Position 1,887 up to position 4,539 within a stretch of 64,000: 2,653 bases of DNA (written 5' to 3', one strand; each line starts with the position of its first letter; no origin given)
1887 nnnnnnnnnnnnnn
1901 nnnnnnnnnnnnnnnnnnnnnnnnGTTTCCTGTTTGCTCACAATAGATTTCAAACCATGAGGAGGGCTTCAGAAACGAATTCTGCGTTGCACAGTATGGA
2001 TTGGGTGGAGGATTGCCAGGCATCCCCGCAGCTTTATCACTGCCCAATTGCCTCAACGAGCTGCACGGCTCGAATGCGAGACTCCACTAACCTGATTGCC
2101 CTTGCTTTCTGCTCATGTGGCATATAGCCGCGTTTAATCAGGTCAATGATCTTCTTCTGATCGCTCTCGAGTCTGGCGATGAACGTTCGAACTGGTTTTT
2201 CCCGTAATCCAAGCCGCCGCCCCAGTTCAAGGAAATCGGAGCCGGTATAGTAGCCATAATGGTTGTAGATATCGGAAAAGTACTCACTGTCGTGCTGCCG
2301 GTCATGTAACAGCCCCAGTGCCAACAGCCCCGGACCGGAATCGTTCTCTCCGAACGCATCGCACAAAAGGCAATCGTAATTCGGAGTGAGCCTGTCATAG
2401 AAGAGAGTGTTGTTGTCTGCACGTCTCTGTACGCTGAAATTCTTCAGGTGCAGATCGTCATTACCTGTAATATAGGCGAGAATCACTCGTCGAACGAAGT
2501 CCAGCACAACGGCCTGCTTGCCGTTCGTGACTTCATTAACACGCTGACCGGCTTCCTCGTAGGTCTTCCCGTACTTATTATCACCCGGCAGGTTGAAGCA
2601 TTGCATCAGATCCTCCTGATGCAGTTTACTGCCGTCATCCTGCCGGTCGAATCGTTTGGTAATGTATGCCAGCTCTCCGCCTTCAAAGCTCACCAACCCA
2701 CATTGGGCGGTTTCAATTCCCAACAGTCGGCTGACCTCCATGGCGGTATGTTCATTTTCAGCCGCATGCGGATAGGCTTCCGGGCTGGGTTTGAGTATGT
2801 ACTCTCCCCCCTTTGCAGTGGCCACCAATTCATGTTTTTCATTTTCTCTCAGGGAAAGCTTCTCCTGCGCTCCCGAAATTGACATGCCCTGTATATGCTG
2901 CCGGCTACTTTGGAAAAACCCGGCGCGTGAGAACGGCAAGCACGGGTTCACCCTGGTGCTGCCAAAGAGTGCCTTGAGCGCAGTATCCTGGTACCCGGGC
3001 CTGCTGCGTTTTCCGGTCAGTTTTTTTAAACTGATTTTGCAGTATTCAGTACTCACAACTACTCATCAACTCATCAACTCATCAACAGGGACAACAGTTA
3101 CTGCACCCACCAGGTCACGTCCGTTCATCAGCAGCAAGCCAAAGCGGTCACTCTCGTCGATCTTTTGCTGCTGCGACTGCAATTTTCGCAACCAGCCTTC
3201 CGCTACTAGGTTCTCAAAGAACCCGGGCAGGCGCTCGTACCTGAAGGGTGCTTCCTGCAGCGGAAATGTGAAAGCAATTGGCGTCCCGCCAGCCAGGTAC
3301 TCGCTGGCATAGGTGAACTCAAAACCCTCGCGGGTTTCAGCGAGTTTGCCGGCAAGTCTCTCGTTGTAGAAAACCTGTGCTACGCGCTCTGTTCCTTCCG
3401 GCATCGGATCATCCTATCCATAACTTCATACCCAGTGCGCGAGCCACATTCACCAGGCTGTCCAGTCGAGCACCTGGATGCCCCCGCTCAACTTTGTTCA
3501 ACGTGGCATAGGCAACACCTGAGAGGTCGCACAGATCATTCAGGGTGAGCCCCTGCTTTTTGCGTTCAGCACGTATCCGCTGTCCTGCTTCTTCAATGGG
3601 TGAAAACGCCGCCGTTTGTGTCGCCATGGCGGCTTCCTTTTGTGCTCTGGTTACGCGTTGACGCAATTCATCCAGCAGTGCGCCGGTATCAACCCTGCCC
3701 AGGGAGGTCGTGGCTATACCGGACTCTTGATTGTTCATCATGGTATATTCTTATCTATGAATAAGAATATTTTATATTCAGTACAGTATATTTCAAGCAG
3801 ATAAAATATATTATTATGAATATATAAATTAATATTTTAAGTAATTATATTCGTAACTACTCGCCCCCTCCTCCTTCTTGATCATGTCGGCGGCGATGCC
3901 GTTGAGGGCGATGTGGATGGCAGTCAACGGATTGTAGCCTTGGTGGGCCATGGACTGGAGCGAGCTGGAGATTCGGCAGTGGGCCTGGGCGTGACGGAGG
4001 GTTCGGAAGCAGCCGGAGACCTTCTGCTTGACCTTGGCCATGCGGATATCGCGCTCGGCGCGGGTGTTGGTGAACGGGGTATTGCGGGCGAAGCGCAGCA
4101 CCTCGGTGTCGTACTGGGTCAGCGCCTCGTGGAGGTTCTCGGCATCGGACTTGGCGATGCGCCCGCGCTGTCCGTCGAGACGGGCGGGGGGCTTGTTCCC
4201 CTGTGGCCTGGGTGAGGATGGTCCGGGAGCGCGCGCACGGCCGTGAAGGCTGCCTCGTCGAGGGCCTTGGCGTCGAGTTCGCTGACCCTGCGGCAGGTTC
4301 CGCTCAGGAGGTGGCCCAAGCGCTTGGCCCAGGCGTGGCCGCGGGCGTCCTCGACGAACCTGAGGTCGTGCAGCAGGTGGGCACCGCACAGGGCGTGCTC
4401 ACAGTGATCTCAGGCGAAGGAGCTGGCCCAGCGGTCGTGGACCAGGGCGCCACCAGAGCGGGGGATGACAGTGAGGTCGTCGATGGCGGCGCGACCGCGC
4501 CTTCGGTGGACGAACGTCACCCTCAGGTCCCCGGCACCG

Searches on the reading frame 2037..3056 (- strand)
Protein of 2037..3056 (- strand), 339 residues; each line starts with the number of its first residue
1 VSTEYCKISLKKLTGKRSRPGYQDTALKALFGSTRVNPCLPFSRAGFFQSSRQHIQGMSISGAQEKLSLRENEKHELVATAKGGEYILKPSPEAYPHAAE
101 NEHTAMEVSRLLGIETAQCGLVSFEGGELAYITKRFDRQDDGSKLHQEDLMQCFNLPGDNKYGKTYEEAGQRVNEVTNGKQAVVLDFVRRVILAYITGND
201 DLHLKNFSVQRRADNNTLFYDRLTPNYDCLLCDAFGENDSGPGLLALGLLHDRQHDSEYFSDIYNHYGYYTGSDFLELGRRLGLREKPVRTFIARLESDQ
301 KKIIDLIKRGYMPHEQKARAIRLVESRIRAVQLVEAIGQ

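Call 89: search_protein_families(library=pfam, max_evalue=0.01, proteins=[window:2037-3056:-])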
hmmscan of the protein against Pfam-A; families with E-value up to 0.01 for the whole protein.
window:2037-3056:- (339 aa): 1 family
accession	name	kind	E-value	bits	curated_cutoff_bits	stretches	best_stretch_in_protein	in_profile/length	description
PF07804.18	HipA_C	-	2e-40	139.1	30.5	1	58-296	1-205/213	HipA-like C-terminal domain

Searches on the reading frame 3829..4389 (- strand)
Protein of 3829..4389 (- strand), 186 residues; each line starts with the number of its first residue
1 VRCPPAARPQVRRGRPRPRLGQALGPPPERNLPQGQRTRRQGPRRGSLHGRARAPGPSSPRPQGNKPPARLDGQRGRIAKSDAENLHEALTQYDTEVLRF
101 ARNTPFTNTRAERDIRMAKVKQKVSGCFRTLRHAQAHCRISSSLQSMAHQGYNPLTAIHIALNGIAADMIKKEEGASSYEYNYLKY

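Call 89: search_protein_families(library=pfam, max_evalue=0.01, proteins=[window:3829-4389:-])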
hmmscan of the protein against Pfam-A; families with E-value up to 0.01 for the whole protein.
window:3829-4389:- (186 aa): 1 family
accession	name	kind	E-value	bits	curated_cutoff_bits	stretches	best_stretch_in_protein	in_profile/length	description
PF03050.20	DDE_Tnp_IS66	-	1.5e-05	25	23.1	1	76-135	222-283/284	Transposase IS66 family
